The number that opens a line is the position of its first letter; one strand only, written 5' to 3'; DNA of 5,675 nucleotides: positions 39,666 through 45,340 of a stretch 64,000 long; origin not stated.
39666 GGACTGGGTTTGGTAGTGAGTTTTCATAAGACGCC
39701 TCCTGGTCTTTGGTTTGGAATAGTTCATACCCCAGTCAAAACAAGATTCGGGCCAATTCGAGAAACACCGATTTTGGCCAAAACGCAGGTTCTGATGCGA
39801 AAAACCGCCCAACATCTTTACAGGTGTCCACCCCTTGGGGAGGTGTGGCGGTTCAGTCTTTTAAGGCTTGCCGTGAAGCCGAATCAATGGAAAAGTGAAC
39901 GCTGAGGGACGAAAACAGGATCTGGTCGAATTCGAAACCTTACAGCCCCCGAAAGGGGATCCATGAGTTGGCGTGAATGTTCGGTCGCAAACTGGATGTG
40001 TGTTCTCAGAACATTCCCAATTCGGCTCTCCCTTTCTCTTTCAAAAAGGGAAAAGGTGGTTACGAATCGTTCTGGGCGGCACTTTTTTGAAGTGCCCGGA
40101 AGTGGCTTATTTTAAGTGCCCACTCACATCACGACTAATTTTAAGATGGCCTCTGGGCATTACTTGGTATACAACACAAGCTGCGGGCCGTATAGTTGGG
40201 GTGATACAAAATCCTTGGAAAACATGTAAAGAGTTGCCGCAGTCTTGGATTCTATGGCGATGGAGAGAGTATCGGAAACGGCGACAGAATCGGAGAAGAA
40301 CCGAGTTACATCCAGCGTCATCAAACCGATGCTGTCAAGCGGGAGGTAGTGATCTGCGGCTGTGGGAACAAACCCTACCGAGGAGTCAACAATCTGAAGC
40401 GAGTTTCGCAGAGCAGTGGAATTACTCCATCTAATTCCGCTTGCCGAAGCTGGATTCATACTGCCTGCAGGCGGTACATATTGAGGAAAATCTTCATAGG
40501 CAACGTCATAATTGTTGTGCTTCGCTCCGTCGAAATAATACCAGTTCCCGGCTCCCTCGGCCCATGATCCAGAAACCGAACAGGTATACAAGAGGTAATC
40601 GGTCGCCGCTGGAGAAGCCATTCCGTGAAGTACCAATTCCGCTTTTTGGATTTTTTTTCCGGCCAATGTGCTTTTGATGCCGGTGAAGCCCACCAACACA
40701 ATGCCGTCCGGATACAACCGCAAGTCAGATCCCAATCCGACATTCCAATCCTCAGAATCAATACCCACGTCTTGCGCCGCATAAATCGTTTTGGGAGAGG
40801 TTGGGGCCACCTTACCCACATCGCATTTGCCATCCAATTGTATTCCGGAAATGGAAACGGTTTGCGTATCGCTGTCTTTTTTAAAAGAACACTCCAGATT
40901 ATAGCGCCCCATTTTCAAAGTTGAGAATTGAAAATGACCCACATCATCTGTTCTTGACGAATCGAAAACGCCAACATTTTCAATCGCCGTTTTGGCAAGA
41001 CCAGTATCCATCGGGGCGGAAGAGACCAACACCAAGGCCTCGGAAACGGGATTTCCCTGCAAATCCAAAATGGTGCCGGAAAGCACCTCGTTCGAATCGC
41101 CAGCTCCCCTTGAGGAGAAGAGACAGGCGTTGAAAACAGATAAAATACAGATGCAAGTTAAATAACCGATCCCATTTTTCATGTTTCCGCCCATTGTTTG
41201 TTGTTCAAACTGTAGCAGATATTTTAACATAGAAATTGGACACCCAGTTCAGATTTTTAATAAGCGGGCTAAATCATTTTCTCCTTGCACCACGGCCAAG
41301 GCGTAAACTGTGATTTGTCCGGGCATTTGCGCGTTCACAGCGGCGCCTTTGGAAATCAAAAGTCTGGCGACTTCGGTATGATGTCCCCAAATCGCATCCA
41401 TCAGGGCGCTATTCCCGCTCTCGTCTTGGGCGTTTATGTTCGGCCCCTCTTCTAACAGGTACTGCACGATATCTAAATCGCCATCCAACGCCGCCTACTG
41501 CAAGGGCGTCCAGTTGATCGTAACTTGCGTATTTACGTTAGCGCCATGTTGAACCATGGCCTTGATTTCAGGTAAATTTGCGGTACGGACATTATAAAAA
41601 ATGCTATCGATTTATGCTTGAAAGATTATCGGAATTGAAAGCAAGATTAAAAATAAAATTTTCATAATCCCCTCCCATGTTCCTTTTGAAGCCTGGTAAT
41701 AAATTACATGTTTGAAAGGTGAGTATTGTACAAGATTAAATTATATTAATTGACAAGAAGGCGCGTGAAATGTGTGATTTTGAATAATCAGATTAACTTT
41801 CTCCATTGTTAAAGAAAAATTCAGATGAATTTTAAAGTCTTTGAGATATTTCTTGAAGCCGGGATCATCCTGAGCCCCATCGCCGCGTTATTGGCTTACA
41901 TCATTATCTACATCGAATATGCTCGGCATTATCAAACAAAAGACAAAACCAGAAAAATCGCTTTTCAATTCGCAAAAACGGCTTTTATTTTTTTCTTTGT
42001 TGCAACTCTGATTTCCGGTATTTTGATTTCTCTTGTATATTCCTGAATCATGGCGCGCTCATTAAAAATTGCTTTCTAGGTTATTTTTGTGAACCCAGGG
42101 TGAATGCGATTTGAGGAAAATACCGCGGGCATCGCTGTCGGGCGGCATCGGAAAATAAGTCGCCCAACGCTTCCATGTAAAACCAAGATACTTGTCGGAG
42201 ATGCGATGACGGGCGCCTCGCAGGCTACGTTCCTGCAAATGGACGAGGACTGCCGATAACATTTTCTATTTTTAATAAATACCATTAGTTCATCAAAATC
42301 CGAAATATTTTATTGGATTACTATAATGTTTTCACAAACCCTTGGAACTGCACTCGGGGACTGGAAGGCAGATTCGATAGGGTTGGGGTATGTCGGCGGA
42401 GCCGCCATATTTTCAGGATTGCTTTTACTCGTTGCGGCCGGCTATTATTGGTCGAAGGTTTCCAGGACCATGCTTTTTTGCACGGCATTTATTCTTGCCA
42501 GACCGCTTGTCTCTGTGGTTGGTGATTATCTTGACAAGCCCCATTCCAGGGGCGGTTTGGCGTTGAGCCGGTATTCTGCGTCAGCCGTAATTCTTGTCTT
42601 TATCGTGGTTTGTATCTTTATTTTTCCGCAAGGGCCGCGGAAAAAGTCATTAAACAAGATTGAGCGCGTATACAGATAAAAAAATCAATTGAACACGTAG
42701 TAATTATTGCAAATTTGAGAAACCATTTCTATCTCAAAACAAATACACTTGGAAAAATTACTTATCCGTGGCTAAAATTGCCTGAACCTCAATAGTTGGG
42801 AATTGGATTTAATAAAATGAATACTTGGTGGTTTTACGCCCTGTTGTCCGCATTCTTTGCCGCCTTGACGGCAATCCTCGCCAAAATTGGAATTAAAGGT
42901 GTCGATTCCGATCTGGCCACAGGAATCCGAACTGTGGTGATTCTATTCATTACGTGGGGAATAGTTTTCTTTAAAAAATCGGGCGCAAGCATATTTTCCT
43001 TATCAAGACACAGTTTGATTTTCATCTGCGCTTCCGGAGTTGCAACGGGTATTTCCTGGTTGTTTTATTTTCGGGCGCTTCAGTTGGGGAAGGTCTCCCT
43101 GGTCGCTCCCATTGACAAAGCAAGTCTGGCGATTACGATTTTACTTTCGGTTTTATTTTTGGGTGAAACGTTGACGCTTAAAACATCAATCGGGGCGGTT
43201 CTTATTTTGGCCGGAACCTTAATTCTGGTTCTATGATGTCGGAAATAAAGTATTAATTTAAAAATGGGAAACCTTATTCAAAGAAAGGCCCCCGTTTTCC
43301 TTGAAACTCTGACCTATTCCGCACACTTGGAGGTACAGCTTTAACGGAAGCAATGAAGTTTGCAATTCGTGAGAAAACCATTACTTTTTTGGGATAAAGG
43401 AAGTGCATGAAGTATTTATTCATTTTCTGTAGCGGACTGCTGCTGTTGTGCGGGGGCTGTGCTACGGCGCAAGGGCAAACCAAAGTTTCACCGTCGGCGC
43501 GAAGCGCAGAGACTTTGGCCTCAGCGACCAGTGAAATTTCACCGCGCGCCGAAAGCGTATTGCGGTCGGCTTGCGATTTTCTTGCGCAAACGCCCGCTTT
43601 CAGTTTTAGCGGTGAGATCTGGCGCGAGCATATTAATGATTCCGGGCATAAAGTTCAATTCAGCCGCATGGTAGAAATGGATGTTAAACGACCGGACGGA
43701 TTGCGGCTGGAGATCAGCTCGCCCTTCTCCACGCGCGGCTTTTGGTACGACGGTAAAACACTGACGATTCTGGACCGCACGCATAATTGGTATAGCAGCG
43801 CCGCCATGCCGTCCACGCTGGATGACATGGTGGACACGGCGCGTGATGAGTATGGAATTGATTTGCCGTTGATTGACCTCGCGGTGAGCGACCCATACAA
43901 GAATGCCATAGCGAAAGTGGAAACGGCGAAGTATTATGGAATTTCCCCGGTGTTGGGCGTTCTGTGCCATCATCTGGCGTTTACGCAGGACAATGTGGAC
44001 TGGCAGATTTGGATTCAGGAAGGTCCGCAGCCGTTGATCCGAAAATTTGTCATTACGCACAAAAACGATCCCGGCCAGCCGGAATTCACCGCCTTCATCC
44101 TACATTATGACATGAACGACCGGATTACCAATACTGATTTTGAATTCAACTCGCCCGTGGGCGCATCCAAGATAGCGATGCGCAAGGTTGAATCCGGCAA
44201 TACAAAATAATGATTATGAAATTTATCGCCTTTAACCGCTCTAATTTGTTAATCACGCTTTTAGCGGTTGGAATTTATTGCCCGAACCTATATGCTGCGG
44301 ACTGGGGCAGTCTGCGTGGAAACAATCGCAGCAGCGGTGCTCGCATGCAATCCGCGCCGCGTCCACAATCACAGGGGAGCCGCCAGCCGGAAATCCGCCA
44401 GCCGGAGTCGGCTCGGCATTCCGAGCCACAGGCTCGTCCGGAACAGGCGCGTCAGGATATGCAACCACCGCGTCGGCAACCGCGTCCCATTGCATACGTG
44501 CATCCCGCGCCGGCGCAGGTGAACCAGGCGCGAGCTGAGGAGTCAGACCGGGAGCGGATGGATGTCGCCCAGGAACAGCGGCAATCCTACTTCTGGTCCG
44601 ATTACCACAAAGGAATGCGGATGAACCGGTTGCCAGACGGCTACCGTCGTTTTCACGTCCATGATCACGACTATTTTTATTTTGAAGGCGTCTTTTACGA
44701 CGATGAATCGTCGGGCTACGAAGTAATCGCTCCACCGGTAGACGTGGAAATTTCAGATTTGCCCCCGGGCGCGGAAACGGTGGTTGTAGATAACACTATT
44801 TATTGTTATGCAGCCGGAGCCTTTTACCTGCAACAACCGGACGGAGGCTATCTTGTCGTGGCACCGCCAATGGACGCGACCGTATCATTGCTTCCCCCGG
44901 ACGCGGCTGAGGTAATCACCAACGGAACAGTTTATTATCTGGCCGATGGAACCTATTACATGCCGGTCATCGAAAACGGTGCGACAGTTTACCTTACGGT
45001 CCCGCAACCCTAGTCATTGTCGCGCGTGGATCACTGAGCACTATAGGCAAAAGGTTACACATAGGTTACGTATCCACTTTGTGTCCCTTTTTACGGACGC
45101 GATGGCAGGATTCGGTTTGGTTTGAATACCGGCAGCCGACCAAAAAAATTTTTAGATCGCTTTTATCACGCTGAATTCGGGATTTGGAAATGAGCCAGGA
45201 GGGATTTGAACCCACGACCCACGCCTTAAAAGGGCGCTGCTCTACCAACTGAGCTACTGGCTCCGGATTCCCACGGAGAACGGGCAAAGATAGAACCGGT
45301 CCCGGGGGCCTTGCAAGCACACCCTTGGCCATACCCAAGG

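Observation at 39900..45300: Low-GC (about 35-50%) island of orphan and secreted genes abutting tRNA-Lys(UUU)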

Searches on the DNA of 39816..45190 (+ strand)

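Call 32: search_dna_similar(query=window:39816-45190:+, collection=plasmids, mode=distant, max_rows=10)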
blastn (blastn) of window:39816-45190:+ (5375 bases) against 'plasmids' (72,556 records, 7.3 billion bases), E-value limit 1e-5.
Records with a match: 54; places in all: 56; records where one place covers at least 80% of the query: 0.
Best place of each record, by identity: 80-90% 1; 60-80% 53.
By first word of the organism name: Pantoea 39; Cupriavidus 3; Burkholderia 2; Pseudomonas 2; Variovorax 2; uncultured 1; Janthinobacterium 1; Hymenobacter 1; Spirosoma 1; Rhodoferax 1; and 1 more.
By predicted mobility (MOB-suite, as given by PLSDB): non-mobilizable 44; conjugative 8; mobilizable 2.
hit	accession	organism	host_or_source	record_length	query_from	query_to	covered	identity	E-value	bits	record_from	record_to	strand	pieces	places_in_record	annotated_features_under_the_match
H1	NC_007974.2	Cupriavidus metallidurans CH34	-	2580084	2493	3105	7%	68.4%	3e-10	144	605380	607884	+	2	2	none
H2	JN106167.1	uncultured bacterium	-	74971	2493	3105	7%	68.4%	3e-10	144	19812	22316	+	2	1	histidine kinase | two component transcriptional regulator | hypothetical protein (x2)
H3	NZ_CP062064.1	Janthinobacterium sp. HH102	whole organism,water rainwater-tap ...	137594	2493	3105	7%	68.4%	3e-10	144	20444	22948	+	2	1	ATP-binding protein | response regulator transcription factor | membrane protein | EamA family transporter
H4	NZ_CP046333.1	Cupriavidus metallidurans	sedimentation pond in a zinc factory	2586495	2493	3105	7%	68.4%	3e-10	144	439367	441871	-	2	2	none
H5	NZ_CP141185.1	Hymenobacter sp. GOD-10R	single cell,Crepidiastrum sonchifolium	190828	3011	3360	7%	67.2%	2e-17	101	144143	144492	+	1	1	EamA family transporter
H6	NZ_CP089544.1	Spirosoma oryzicola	Single cell,Surface layer of rice grains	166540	3011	3352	6%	67.6%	1e-20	111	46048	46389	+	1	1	EamA family transporter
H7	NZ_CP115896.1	Pantoea piersonii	Homo sapiens,blood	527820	2487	2585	2%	78.0%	9e-10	75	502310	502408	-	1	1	hypothetical protein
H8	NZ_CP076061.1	Cupriavidus sp. EM10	Pure-cultured cell,sewage water sludge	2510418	2487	2585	2%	75.8%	1e-8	72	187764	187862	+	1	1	none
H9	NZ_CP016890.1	Pantoea agglomerans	single cell,lettuce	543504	2487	2584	2%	75.5%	4e-8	70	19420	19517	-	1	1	hypothetical protein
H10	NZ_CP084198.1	Pantoea agglomerans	Allium cepa,mixed culture,whole plant ...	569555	2487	2584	2%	75.5%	4e-8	70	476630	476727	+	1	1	hypothetical protein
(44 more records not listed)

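Call 33: search_dna_similar(query=window:39816-45190:+, collection=phages, mode=distant, max_rows=10)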
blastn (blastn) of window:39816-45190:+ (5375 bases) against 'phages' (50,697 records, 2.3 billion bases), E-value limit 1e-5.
No match.

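Call 34: get_annotated_region(hit=H3, flank=4000)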
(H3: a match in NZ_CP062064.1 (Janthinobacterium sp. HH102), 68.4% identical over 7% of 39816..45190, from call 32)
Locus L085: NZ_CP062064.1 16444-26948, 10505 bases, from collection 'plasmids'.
description: Janthinobacterium sp. HH102 plasmid pJAB4138, complete sequence
organism: Janthinobacterium sp. HH102 (NCBI taxid 1537274)
taxonomy: Bacteria; Pseudomonadota; Betaproteobacteria; Burkholderiales; Oxalobacteraceae; Janthinobacterium; Janthinobacterium sp. HH102
host: -; source: whole organism,water rainwater-tap Botanic Garden Hamburg; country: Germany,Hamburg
typing (MOB-suite, as given by PLSDB): non-mobilizable
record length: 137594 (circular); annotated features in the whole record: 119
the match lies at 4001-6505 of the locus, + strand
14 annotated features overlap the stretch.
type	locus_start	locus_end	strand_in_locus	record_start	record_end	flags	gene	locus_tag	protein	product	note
CDS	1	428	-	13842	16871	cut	-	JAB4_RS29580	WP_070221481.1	Tn3 family transposase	-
CDS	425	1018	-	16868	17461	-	-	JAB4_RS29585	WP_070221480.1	recombinase family protein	GO:0006310 - DNA recombination [Evidence IEA]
CDS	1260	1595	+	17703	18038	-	-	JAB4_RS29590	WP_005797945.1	PepSY domain-containing protein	-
CDS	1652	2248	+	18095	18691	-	-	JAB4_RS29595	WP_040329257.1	undecaprenyl-diphosphatase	-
CDS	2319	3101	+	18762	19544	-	-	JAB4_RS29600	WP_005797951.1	membrane protein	-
CDS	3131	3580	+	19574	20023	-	-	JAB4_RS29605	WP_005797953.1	hypothetical protein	-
CDS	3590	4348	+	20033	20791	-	-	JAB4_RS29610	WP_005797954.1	membrane protein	-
CDS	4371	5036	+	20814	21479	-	-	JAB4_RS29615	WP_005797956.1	response regulator transcription factor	GO:0000160 - phosphorelay signal transduction system [Evidence IEA]; GO:0006355 - regulation of DNA-templated ...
CDS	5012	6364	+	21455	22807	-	-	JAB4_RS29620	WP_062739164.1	ATP-binding protein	-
CDS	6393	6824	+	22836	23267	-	-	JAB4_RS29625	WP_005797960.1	EamA family transporter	-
CDS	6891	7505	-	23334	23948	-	-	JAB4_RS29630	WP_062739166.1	recombinase family protein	GO:0006310 - DNA recombination [Evidence IEA]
CDS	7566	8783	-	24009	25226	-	-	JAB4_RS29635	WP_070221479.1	TniQ family protein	-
CDS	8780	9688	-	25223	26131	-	-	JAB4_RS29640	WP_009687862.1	TniB family NTP-binding protein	-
CDS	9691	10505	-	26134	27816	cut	-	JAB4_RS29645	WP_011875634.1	DDE-type integrase/transposase/recombinase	-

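Call 35: get_annotated_region(hit=H5, flank=3000)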
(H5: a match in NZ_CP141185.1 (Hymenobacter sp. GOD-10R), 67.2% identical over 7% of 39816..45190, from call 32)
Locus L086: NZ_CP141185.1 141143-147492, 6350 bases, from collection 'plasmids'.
description: Hymenobacter sp. GOD-10R plasmid unnamed1, complete sequence
organism: Hymenobacter sp. GOD-10R (NCBI taxid 3093922)
taxonomy: Bacteria; Bacteroidota; Cytophagia; Cytophagales; Hymenobacteraceae; Hymenobacter; Hymenobacter sp. GOD-10R
host: -; source: single cell,Crepidiastrum sonchifolium; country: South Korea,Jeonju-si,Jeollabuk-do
typing (MOB-suite, as given by PLSDB): non-mobilizable; replicon rep_cluster_1105
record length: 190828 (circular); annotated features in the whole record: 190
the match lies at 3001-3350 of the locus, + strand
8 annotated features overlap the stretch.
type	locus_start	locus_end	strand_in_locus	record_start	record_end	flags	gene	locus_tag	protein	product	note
CDS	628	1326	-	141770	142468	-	-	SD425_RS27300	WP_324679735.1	hypothetical protein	-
CDS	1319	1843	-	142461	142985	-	-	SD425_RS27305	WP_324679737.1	hypothetical protein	-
CDS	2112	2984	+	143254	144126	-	-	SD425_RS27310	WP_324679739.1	SdiA-regulated domain-containing protein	-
CDS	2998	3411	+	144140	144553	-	-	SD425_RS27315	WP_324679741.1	EamA family transporter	-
CDS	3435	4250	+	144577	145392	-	-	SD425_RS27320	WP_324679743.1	phosphatase PAP2 family protein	-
CDS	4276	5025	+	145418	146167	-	-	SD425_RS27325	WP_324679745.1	hypothetical protein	-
CDS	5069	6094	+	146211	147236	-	-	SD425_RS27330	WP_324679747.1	YncE family protein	-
CDS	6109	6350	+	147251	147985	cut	-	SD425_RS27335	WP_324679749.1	phosphatase PAP2 family protein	-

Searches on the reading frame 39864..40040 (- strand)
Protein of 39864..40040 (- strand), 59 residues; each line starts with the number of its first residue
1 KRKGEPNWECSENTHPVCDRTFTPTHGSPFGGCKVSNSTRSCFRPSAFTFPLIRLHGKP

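Call 95: search_protein_families(library=pfam, proteins=[window:39864-40040:-], max_evalue=1)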
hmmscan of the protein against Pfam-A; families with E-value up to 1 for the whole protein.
seq(59 aa): 0 families

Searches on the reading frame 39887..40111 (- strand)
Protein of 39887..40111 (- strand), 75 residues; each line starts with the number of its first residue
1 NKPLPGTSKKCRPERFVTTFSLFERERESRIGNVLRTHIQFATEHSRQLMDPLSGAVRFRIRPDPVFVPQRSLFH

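Call 23: search_protein_families(library=pfam, proteins=[window:39887-40111:-], max_evalue=1)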
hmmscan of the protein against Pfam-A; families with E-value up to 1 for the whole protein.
seq(75 aa): 1 family
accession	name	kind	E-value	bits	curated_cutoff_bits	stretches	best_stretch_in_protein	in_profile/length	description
PF23380.1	VIN3_C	-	0.15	12.5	27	1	9-56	27-75/83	VIN3-like, C-terminal domain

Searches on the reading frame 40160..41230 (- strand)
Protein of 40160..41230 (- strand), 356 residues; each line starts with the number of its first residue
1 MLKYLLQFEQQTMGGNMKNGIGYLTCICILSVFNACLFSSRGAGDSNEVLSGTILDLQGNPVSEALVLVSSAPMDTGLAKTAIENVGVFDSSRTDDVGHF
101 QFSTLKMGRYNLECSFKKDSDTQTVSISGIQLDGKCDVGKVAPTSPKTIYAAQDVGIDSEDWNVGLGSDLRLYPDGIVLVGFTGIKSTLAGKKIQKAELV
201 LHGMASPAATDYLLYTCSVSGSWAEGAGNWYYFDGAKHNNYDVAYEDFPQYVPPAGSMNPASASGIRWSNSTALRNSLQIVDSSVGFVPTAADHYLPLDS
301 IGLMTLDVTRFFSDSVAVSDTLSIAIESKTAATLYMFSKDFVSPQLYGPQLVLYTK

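Call 5: search_protein_families(library=pfam, proteins=[window:40160-41230:-], max_evalue=0.01)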
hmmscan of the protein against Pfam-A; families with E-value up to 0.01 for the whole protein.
window:40160-41230:- (356 aa): 2 families
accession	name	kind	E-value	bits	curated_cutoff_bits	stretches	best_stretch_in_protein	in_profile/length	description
PF13620.12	CarboxypepD_reg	-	9.5e-07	29.5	32.3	1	50-118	2-58/82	Carboxypeptidase regulatory-like domain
PF17210.9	SdrD_B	-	0.0055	17.3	29.7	0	88-138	38-87/112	SdrD B-like domain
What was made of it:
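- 40160..41230 (-): CarboxypepD_reg-domain putative lipoprotein, near-orphan, intact. Pfam PF13620 at E = 9.5e-7, below the gathering cut-off (call 5).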

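Call 27: find_homologous_proteins(query=window:40160-41230:-)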
Query window:40160-41230:- (356 aa): 2 proteins with E <= 0.001 among 3713 candidates.
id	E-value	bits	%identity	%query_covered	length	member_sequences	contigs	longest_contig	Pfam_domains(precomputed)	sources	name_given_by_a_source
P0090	9.2e-236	800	100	100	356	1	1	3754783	PF13620.13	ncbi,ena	-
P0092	8.4e-35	139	38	57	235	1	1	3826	-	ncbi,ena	-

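Call 28: find_encoding_contigs(protein=P0092, flank=10000, max_places=3)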
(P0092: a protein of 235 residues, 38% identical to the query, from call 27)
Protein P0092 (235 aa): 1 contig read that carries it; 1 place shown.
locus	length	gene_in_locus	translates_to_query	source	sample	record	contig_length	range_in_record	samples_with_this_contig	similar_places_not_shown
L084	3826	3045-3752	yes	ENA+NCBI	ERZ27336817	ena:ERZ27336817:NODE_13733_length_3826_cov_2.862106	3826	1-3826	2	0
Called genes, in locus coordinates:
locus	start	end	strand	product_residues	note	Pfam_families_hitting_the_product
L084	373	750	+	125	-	-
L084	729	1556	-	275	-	-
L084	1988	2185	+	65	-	-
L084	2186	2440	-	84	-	-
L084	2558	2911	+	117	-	-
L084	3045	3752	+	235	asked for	-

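Call 61: search_protein_families(library=phrogs, proteins=[window:40160-41230:-], max_evalue=0.01)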
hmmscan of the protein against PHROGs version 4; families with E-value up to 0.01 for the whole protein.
window:40160-41230:- (356 aa): 0 families

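Call 62: search_protein_families(library=ncbifam, proteins=[window:40160-41230:-], max_evalue=0.01)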
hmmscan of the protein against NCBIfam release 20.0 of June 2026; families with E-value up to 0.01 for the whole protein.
window:40160-41230:- (356 aa): 0 families

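Call 67: search_protein_families(library=padloc, proteins=[window:40160-41230:-], max_evalue=0.01)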
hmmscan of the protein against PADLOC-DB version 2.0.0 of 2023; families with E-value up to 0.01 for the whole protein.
window:40160-41230:- (356 aa): 0 families

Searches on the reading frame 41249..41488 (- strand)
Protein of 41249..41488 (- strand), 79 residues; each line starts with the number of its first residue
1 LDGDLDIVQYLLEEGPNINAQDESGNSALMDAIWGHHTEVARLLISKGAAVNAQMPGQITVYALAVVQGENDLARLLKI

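Call 5: search_protein_families(library=pfam, proteins=[window:41249-41488:-], max_evalue=0.01)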
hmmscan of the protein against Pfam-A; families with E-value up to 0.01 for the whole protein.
window:41249-41488:- (79 aa): 5 families
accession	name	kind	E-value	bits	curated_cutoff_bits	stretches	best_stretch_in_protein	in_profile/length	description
PF13857.12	Ank_5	-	1.9e-12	47.7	27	2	11-64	1-55/56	Ankyrin repeats (many copies)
PF13637.12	Ank_4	-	6.2e-12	45.9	22.7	1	1-45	6-50/50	Ankyrin repeats (many copies)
PF00023.36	Ank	-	9.6e-12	44.9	21.1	2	25-54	2-31/33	Ankyrin repeat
PF12796.13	Ank_2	-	3.4e-11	44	27.3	1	3-77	8-79/90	Ankyrin repeats (3 copies)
PF13606.12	Ank_3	-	0.00016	22.2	22.3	0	2-20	12-30/30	Ankyrin repeat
